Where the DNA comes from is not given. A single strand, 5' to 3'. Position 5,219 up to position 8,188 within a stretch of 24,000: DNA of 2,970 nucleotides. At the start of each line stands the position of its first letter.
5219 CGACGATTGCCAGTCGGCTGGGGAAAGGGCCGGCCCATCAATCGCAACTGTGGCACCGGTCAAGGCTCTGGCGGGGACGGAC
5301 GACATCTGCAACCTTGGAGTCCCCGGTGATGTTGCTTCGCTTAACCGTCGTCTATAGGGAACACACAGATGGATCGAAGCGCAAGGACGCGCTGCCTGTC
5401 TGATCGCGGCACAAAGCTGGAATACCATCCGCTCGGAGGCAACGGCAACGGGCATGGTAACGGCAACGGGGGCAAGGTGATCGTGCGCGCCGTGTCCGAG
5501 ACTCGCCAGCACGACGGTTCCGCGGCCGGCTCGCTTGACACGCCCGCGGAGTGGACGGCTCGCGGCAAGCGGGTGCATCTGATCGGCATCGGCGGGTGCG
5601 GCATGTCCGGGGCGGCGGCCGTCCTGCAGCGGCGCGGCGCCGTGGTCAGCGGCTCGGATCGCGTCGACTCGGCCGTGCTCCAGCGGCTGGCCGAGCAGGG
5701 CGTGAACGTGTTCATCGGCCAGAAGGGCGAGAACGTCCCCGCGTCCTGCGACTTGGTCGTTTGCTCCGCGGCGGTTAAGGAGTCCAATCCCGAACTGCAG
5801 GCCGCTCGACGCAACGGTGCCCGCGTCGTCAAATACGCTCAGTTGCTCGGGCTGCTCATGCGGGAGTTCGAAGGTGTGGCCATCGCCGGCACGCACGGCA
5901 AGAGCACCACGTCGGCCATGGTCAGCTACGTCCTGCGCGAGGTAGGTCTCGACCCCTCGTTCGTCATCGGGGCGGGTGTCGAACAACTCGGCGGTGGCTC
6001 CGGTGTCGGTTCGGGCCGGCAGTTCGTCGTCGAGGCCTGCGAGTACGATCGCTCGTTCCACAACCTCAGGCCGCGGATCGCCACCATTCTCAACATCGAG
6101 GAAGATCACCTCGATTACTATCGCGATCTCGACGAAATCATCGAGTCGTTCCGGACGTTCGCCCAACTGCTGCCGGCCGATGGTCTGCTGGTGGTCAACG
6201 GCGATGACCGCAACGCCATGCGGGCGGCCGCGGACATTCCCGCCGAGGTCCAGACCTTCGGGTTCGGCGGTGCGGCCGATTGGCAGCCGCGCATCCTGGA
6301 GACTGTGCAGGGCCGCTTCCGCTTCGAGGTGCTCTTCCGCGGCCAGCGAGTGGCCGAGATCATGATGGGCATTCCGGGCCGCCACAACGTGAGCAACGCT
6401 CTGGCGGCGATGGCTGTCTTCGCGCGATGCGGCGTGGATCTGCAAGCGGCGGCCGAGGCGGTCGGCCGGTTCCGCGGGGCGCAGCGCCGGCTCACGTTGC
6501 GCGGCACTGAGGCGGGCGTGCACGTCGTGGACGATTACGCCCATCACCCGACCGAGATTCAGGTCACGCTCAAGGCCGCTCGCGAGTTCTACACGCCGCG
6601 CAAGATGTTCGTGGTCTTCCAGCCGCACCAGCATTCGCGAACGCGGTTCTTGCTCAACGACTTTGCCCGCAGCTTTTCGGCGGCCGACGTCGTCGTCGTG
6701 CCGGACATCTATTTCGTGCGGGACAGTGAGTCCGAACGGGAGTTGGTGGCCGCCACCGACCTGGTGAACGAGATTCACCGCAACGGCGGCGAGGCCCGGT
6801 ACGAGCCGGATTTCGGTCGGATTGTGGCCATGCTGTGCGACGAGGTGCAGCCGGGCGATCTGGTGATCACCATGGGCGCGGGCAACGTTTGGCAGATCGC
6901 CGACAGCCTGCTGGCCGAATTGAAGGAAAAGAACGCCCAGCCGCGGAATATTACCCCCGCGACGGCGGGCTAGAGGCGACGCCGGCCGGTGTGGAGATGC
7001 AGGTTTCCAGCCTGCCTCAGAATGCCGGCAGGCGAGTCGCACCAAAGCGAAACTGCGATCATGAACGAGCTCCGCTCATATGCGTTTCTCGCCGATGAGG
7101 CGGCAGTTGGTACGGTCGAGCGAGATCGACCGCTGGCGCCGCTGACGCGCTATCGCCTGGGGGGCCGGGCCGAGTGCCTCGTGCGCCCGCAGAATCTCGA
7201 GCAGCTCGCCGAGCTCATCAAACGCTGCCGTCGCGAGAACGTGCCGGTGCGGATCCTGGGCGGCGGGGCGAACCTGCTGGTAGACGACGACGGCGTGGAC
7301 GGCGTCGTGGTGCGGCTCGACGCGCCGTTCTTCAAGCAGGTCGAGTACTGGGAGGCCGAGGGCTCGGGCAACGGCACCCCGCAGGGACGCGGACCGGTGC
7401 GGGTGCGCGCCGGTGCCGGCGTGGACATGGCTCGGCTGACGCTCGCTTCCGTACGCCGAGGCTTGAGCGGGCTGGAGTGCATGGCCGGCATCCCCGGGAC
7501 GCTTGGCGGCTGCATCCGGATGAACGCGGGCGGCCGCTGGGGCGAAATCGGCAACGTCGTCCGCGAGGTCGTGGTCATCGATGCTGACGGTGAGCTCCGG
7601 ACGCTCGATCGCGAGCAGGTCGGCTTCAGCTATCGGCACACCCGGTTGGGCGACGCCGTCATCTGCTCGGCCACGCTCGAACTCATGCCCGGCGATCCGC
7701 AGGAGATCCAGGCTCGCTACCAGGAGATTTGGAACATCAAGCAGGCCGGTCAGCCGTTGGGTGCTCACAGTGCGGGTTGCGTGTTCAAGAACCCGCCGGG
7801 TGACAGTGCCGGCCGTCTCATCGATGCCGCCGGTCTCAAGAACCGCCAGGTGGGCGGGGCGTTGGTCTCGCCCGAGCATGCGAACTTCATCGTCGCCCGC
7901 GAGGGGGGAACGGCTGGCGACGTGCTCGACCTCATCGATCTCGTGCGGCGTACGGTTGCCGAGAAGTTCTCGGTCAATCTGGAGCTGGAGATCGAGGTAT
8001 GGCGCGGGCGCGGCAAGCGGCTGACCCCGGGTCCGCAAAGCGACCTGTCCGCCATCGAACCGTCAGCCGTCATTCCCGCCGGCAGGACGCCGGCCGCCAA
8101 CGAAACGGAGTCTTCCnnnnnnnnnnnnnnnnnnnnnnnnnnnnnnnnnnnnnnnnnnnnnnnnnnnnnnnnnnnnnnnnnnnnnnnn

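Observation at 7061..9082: murB and ddl are one uninterrupted ORF with a low-complexity linker and an internal RBS plus ATG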

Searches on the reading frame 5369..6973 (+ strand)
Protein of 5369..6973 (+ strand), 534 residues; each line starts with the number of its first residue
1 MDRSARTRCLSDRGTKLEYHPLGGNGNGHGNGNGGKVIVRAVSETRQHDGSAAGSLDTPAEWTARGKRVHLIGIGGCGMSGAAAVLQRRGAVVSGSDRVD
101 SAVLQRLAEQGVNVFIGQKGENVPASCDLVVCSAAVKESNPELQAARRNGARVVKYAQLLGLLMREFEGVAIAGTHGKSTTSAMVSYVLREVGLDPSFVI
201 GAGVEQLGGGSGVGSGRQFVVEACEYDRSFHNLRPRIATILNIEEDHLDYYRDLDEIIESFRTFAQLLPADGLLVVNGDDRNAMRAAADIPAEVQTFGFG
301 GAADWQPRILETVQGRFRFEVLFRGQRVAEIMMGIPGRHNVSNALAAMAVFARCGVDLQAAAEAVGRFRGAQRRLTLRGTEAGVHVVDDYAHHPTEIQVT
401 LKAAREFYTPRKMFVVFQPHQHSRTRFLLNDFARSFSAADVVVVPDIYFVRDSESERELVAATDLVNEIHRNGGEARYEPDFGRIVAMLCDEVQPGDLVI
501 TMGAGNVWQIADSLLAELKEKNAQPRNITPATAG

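Call 5: search_protein_families(library=pfam, proteins=[window:5369-6973:+])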
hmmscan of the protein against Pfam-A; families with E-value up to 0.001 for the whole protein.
window:5369-6973:+ (534 aa): 4 families
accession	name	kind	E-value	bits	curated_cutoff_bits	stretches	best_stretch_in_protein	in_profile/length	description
PF08245.18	Mur_ligase_M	-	3.2e-27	96.2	24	1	172-350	1-199/200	Mur ligase middle domain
PF01225.30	Mur_ligase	-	3.3e-24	85.5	21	1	69-167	2-94/95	Mur ligase family, catalytic domain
PF02875.26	Mur_ligase_C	-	7.2e-22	79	28.4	1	373-505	1-127/127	Mur ligase, glutamate ligase domain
PF21799.2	MurD-like_N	-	4.6e-06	27.2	27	1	68-154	2-87/88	Mur ligase MurD-like, N-terminal domain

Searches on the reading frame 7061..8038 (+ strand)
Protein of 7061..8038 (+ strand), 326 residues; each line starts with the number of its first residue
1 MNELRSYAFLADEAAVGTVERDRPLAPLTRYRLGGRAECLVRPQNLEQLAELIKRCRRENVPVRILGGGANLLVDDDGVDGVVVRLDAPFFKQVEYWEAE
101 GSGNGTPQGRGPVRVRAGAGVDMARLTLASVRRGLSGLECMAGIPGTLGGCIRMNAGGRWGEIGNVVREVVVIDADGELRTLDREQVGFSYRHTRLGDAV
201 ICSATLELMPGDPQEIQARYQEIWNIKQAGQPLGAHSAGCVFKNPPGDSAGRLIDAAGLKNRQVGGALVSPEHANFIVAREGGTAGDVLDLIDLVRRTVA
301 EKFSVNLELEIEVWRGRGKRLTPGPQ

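Call 37: search_solved_structures(query=window:7061-8038:+, show_alignments=2, max_evalue=1e-20)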
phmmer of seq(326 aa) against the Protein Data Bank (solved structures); distinct sequences matched with E-value up to 1e-20: 5.
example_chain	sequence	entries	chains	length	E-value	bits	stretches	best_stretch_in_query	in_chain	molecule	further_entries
4pyt_A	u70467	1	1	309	1.2e-54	188.9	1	14-313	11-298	UDP-N-acetylenolpyruvoylglucosamine reductase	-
3tx1_A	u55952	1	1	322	1.7e-53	185.1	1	20-313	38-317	UDP-N-acetylenolpyruvoylglucosamine reductase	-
9dtk_A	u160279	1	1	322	8.2e-45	156.5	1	19-312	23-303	UDP-N-acetylenolpyruvoylglucosamine reductase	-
1hsk_A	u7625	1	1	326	4.2e-44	154.2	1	19-314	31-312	UDP-N-ACETYLENOLPYRUVOYLGLUCOSAMINE REDUCTASE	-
2gqt_A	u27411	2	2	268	8.6e-43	149.9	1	51-314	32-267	UDP-N-Acetylenolpyruvylglucosamine Reductase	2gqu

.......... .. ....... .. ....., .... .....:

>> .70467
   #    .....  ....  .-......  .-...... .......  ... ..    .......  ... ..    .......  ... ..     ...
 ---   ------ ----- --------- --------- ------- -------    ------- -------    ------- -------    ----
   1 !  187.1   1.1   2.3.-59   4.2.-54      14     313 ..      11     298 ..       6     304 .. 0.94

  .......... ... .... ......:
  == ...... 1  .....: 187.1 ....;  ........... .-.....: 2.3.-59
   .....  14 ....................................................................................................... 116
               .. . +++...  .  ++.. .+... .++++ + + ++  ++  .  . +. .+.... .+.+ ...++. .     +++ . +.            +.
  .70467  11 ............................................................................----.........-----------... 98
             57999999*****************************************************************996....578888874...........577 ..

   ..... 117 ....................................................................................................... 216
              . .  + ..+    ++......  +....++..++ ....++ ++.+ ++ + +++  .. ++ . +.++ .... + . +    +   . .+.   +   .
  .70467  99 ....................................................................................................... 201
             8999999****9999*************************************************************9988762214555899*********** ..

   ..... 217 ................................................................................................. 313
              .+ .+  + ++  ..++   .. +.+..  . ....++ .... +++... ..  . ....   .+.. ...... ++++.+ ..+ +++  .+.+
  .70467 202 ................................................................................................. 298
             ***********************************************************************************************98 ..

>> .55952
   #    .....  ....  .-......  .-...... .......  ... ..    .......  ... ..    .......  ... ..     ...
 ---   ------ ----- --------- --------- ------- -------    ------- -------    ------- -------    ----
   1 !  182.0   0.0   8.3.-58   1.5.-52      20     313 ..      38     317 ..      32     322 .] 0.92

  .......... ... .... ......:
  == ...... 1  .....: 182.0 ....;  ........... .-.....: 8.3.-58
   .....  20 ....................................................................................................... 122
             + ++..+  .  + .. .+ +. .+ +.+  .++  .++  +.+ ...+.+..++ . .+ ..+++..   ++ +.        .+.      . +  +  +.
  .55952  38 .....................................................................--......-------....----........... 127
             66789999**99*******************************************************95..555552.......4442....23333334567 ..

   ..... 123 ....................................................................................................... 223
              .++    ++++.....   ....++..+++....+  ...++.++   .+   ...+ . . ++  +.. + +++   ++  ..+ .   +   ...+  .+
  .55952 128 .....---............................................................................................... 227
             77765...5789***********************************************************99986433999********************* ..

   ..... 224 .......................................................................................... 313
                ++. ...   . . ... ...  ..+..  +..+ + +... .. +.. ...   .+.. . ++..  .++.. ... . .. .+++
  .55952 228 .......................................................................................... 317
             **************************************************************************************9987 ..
